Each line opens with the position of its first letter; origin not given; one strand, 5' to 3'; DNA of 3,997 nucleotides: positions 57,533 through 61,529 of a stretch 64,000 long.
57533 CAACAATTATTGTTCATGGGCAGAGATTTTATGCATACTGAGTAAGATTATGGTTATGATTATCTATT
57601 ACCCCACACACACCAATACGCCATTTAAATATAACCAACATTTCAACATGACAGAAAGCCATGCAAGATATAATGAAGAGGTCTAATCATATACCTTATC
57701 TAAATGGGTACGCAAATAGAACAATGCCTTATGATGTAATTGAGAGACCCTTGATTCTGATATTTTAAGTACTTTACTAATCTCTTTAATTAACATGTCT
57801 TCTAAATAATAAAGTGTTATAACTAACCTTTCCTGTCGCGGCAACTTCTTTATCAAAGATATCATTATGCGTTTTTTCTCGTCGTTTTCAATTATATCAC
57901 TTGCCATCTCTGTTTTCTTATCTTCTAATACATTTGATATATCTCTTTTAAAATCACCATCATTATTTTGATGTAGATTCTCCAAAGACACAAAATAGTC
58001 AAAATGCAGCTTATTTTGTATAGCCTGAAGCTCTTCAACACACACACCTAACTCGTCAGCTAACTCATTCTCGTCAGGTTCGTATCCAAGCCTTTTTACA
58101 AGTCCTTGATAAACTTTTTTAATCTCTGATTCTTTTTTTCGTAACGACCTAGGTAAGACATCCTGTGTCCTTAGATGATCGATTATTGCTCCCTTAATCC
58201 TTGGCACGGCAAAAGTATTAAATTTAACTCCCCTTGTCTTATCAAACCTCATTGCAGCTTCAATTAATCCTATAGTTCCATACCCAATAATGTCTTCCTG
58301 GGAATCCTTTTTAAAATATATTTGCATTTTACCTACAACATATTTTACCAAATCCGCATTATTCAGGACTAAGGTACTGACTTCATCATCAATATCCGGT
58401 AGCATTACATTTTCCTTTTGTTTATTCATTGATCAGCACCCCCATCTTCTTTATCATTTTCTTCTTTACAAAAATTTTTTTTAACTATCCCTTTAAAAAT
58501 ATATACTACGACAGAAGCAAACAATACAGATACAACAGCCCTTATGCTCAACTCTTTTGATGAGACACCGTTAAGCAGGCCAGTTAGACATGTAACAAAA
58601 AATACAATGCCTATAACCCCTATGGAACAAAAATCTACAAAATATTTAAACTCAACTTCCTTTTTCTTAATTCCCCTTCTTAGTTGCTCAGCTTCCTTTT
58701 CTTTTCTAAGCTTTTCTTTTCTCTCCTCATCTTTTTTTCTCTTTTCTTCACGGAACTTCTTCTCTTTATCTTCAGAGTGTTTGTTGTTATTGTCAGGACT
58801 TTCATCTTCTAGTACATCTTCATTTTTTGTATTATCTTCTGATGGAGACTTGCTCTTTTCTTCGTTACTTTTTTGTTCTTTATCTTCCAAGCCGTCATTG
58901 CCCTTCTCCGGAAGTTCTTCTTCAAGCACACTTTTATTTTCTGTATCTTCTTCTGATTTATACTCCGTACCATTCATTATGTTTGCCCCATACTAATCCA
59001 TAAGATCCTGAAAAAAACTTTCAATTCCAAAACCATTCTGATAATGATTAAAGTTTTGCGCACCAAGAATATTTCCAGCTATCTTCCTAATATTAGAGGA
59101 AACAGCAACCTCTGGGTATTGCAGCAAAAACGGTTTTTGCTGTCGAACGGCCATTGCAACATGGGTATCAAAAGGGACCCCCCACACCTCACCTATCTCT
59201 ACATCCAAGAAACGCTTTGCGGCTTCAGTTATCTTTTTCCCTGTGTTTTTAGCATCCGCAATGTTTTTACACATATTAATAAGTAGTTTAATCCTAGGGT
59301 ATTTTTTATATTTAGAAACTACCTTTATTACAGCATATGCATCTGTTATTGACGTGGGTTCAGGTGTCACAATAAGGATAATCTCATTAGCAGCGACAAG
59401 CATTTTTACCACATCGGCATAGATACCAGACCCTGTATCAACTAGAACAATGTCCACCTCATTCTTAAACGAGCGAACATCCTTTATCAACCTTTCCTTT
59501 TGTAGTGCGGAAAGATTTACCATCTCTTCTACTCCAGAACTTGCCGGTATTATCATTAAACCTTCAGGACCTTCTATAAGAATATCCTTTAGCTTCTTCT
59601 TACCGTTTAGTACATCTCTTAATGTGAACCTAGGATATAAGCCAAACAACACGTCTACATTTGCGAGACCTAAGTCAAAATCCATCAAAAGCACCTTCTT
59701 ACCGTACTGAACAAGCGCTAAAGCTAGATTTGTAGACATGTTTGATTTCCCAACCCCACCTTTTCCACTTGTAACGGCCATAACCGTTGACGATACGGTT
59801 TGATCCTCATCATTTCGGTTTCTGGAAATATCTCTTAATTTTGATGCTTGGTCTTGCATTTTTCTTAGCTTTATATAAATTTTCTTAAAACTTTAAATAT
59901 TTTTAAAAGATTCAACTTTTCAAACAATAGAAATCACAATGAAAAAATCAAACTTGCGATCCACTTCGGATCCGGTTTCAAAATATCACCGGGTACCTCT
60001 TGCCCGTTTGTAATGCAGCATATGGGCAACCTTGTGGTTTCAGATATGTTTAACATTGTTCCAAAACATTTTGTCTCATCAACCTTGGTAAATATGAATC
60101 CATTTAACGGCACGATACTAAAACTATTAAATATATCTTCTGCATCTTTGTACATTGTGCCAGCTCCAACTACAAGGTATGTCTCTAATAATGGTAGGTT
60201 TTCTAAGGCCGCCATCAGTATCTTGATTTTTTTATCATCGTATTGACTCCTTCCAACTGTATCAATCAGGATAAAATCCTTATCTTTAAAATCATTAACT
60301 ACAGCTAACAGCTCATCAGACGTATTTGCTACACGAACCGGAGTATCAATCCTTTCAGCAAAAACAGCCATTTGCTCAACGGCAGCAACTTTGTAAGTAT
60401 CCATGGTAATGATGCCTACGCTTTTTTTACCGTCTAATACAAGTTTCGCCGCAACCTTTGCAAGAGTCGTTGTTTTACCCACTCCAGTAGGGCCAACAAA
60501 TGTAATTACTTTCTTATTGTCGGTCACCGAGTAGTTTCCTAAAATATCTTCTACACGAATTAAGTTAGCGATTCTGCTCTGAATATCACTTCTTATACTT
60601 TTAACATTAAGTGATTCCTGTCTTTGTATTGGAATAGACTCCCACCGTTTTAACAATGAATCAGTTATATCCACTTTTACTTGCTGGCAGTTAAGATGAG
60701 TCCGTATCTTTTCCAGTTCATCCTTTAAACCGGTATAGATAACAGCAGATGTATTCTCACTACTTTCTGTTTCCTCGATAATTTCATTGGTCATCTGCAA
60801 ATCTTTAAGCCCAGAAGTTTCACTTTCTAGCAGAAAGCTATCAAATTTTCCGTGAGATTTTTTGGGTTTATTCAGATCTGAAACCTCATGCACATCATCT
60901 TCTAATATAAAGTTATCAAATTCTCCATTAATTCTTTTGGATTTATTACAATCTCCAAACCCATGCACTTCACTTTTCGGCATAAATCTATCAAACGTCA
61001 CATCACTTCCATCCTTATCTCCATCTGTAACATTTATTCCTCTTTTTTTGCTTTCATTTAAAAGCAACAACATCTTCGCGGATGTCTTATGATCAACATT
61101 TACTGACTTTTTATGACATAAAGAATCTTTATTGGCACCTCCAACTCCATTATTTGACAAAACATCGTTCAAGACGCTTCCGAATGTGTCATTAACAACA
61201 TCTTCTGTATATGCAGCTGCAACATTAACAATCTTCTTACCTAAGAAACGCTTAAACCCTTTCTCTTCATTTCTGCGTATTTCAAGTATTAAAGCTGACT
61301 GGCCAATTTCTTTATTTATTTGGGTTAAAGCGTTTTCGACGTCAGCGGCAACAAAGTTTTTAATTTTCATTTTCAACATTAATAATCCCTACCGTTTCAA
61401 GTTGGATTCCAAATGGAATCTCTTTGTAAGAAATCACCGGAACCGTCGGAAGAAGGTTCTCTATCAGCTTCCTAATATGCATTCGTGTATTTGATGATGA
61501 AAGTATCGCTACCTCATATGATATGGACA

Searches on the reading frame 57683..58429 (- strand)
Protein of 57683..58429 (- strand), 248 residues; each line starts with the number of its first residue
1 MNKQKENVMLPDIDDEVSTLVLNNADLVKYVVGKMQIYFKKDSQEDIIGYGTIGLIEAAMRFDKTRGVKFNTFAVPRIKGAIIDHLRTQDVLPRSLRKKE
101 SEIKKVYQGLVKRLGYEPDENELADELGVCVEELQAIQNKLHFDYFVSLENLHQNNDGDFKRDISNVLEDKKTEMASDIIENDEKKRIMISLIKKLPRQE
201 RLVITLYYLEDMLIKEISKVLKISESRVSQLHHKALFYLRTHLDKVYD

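Call 54: search_protein_families(library=pfam, proteins=[window:57683-58429:-], max_evalue=0.0001)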
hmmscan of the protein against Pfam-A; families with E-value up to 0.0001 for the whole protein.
window:57683-58429:- (248 aa): 4 families
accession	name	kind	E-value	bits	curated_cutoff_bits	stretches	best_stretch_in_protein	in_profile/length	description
PF04545.22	Sigma70_r4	-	1.3e-13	50.6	24.1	1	193-240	2-49/50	Sigma-70, region 4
PF04542.20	Sigma70_r2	-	3.1e-13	49.8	24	1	20-90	1-69/71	Sigma-70 region 2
PF08281.18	Sigma70_r4_2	-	3.4e-10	39.9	25.7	1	188-236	3-51/54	Sigma-70, region 4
PF04539.22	Sigma70_r3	-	8.5e-05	23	25.3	0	102-138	5-41/78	Sigma-70 region 3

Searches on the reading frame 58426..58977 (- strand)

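Call 54: search_protein_families(library=pfam, proteins=[window:58426-58977:-], max_evalue=0.0001)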
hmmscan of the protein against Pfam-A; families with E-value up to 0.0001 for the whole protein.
window:58426-58977:- (183 aa): 1 family
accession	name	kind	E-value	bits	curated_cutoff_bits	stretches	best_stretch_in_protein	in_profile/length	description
PF20990.2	DUF2207_C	-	2.7e-05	24.4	33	1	37-167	63-191/247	Predicted membrane protein (DUF2207) C-terminal domain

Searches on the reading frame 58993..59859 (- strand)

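Call 54: search_protein_families(library=pfam, proteins=[window:58993-59859:-], max_evalue=0.0001)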
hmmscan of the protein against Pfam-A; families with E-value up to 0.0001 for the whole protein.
window:58993-59859:- (288 aa): 7 families
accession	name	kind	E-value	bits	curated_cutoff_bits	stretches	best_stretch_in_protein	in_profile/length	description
PF13614.12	AAA_31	-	2.9e-19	70.1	27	1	25-189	2-172/177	AAA domain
PF10609.15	ParA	-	2.1e-18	67.1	27.1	1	25-264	4-245/246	NUBPL iron-transfer P-loop NTPase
PF01656.29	CbiA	-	2e-13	50.8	25.4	1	28-243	2-124/125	CobQ/CobB/MinD/ParA nucleotide binding domain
PF00142.24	Fer4_NifH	-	4.8e-12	46.4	25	1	31-268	6-248/271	4Fe-4S iron sulfur cluster binding proteins, NifH/frxC family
PF09140.17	MipZ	-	4e-07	30.1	20.7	1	27-178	3-140/262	ATPase MipZ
PF02374.21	ArsA_ATPase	-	5.8e-06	26.2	24.3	1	29-62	5-38/305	Anion-transporting ATPase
PF06564.18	CBP_BcsQ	-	3.8e-05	23.8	21.3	0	26-170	3-151/234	Cellulose biosynthesis protein BcsQ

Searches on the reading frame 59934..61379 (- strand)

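Call 54: search_protein_families(library=pfam, proteins=[window:59934-61379:-], max_evalue=0.0001)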
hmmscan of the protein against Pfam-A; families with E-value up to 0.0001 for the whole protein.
window:59934-61379:- (481 aa): 3 families
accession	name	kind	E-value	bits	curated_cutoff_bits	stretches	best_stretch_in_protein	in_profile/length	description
PF00448.28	SRP54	-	5e-39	134.4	22.7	1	290-479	2-195/196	SRP54-type protein, GTPase domain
PF25199.1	nSTAND_NTPase5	-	1.5e-05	25.3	34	1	268-331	17-83/145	Novel STAND NTPase 5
PF20720.3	nSTAND3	-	4.4e-05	23.7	27.2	0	286-384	14-84/155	Novel STAND NTPase 3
